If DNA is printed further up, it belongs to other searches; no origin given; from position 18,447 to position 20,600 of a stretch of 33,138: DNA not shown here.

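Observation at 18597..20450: Cytoplasmic GltD-like FAD/NAD(P)/Fe-S oxidoreductase translationally coupled to the Rieske gene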

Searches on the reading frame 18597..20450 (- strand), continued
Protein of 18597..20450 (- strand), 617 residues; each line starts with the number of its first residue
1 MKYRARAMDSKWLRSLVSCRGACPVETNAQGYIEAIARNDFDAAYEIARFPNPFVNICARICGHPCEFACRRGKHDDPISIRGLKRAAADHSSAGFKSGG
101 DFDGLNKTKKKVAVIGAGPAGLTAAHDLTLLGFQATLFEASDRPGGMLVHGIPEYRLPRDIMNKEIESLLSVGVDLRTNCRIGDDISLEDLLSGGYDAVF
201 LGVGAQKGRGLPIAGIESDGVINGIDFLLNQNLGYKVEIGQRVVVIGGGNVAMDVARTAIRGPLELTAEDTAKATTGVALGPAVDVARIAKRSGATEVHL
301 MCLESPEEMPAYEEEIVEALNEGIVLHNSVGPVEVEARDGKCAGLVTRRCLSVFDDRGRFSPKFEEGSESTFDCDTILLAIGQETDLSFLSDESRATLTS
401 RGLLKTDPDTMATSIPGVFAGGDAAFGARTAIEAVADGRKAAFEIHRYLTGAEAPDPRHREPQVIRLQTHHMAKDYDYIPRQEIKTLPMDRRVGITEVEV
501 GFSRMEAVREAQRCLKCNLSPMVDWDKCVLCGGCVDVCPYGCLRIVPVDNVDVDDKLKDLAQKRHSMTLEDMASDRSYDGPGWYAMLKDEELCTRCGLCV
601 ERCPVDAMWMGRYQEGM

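Call 67: fold_search(model_id=the predicted structure, library=pdb)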
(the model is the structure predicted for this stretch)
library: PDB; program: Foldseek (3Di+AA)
matches with E <= 10: 1996; with E <= 0.001: 628
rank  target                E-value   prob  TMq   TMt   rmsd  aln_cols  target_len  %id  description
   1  9bov_A                7.9e-46  1.00  0.68  0.37   8.1       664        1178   34  Structure of electron bifurcating Nfn-ABC complexed with NAD from Caldicellulosiruptor saccharolyticus (released 2025-03-05)
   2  8oh5_C                1.9e-44  1.00  0.69  0.37   7.9       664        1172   30  Cryo-EM structure of the electron bifurcating transhydrogenase StnABC complex from Sporomusa Ovata (state 2) (released 2023-09-13)
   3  9n5u_A                2.8e-42  1.00  0.67  0.45   8.1       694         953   29  Structure of the Thermococcus sibiricus NfnABC complex (released 2025-05-07)
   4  9n5v_A                4.4e-40  1.00  0.67  0.45   8.1       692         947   29  Structure of the NAD(H)-bound Thermococcus sibiricus NfnABC complex (released 2025-05-07)
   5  5jca_L                1.0e-34  1.00  0.59  0.77   5.3       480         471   34  NADP(H) bound NADH-dependent Ferredoxin:NADP Oxidoreductase (NfnI) from Pyrococcus furiosus (released 2017-04-12)
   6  5jfc_L                9.2e-34  1.00  0.58  0.77   5.3       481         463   34  NADH-dependent Ferredoxin:NADP Oxidoreductase (NfnI) from Pyrococcus furiosus (released 2017-04-12)
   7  4ylf_B                1.2e-33  1.00  0.59  0.77   7.7       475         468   34  Insights into flavin-based electron bifurcation via the NADH-dependent reduced ferredoxin-NADP oxidoreductase structur (released 2015-07-08)
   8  5vj7_A                1.3e-33  1.00  0.59  0.77   8.1       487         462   32  Ferredoxin NADP Oxidoreductase (Xfn) (released 2017-07-19)
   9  6s6s_E                2.8e-30  1.00  0.60  0.77   8.2       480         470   29  Structure of Azospirillum brasilense Glutamate Synthase in a4b4 oligomeric state. (released 2019-09-11)
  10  2vdc_G                2.2e-29  1.00  0.56  0.74   8.7       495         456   26  THE 9.5 A RESOLUTION STRUCTURE OF GLUTAMATE SYNTHASE FROM CRYO-ELECTRON MICROSCOPY AND ITS OLIGOMERIZATION BEHAVIOR IN (released 2008-01-15)
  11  6s6t_E                2.3e-29  1.00  0.60  0.77   7.2       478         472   29  Structure of Azospirillum brasilense Glutamate Synthase in a4b3 oligomeric state (released 2019-09-11)
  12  1gte_D                1.8e-28  1.00  0.56  0.35   8.0       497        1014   24  DIHYDROPYRIMIDINE DEHYDROGENASE (DPD) FROM PIG, BINARY COMPLEX WITH 5-IODOURACIL (released 2002-04-11)
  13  1h7w_D                2.6e-28  1.00  0.55  0.34   8.6       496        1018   24  Dihydropyrimidine dehydrogenase (DPD) from pig (released 2001-02-23)
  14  1gt8_B                2.6e-28  1.00  0.54  0.34   6.9       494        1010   24  DIHYDROPYRIMIDINE DEHYDROGENASE (DPD) FROM PIG, TERNARY COMPLEX WITH NADPH AND URACIL-4-ACETIC ACID (released 2002-04-11)
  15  1gte_B                2.7e-28  1.00  0.55  0.35   8.1       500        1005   24  DIHYDROPYRIMIDINE DEHYDROGENASE (DPD) FROM PIG, BINARY COMPLEX WITH 5-IODOURACIL (released 2002-04-11)
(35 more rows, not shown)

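Call 73: search_protein_families(library=pfam, proteins=[L019:8742-9635:-, L019:8160-8627:-, L019:7628-8446:+, L019:6982-7716:-, L019:12634-13095:+, L019:13339-13800:+, L019:13843-15405:+, L019:15402-16400:+, L019:5931-6509:-], max_evalue=0.001)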
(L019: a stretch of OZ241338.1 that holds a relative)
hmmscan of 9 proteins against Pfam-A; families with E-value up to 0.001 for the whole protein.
L019:8742-9635:- (297 aa): 0 families

L019:8160-8627:- (155 aa): 0 families

L019:7628-8446:+ (272 aa): 0 families

L019:6982-7716:- (244 aa): 0 families

L019:12634-13095:+ (153 aa): 1 family
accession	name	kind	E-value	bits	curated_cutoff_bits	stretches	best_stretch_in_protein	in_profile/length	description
PF01521.26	Fe-S_biosyn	-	1.4e-18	67.5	26.3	1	26-126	3-109/110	Iron-sulphur cluster biosynthesis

L019:13339-13800:+ (153 aa): 1 family
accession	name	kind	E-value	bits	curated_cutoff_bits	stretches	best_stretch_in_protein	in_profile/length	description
PF18480.7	DUF5615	-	2.6e-07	30.9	23.8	1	45-120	2-78/110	Domain of unknown function (DUF5615)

L019:13843-15405:+ (520 aa): 0 families

L019:15402-16400:+ (332 aa): 1 family
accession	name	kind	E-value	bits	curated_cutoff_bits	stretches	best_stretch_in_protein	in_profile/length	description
PF00933.27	Glyco_hydro_3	-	5.1e-87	292.7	27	1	8-325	6-315/316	Glycosyl hydrolase family 3 N terminal domain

L019:5931-6509:- (192 aa): 0 families

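Call 81: find_encoding_contigs(protein=P0001, flank=1000, max_places=2)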
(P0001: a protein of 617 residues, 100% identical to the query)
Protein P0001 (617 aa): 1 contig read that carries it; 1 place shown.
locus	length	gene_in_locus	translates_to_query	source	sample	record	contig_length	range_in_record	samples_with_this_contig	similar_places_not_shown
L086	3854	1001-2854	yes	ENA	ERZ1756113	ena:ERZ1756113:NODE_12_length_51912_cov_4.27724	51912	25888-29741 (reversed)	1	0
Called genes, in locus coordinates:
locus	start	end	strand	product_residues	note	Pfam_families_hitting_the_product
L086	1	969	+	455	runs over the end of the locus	-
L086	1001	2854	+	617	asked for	PF12797:Fer4_2 (faint), PF14691:Fer4_20, PF07992:Pyr_redox_2, PF13450:NAD_binding_8 (weak), PF00037:Fer4 (weak), PF12838:Fer4_7, PF13187:Fer4_9 (weak), PF00037:Fer4, +5 more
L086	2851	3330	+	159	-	PF00355:Rieske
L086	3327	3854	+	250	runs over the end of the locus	PF01292:Ni_hydr_CYTB (weak), PF00033:Cytochrome_B, PF14358:DUF4405 (weak), PF13631:Cytochrom_B_N_2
